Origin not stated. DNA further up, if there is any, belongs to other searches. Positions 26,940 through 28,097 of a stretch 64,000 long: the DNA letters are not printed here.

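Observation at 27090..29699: Divergent cluster of signal-peptide-less, cysteine-rich and Cna-B-like proteins sharing a novel ~75-aa helical module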

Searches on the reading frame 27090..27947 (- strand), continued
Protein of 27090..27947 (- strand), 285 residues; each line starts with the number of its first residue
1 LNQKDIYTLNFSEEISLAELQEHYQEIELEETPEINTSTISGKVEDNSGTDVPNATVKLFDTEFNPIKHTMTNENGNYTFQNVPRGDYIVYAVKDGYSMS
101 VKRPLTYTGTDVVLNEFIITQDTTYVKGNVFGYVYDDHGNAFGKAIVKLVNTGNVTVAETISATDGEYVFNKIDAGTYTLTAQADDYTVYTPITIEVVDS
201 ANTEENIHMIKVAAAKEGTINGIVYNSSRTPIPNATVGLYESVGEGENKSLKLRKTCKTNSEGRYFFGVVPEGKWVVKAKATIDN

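Call 61: find_encoding_contigs(protein=P0107, flank=8000, max_places=2)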
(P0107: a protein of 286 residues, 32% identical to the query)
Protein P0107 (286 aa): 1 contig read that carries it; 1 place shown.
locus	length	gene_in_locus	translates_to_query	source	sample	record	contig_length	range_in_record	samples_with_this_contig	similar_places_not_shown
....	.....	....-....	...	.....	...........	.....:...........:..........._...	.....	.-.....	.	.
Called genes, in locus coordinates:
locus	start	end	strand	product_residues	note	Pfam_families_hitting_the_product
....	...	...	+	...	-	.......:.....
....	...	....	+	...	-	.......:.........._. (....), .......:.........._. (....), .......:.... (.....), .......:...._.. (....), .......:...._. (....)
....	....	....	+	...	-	-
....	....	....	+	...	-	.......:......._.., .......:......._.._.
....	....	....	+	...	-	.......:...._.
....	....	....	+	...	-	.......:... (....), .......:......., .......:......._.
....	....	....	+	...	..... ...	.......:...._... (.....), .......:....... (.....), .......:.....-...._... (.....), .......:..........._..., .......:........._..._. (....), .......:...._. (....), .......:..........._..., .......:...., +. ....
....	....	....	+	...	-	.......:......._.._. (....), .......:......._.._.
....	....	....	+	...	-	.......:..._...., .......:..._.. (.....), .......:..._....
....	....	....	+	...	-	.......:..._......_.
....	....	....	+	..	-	-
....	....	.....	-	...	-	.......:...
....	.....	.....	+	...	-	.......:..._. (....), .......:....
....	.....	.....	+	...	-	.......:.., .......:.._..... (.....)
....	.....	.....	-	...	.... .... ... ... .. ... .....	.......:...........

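Call 79: search_protein_families(library=phrogs, proteins=[window:27090-27947:-], max_evalue=0.01)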
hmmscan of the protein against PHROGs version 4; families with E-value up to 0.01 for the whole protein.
window:27090-27947:- (285 aa): 3 families
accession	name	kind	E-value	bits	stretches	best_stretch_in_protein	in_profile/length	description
phrog_27013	-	unknown function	3e-08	34.8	1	20-92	5-77/95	-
phrog_14789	-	unknown function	5.3e-07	30.3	0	68-92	102-126/163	-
phrog_21337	-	unknown function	0.0028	18.8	0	39-86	47-94/119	-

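Call 80: search_protein_families(library=padloc, proteins=[window:27090-27947:-], max_evalue=0.01)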
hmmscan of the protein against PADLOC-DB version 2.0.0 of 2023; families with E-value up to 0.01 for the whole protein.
window:27090-27947:- (285 aa): 0 families
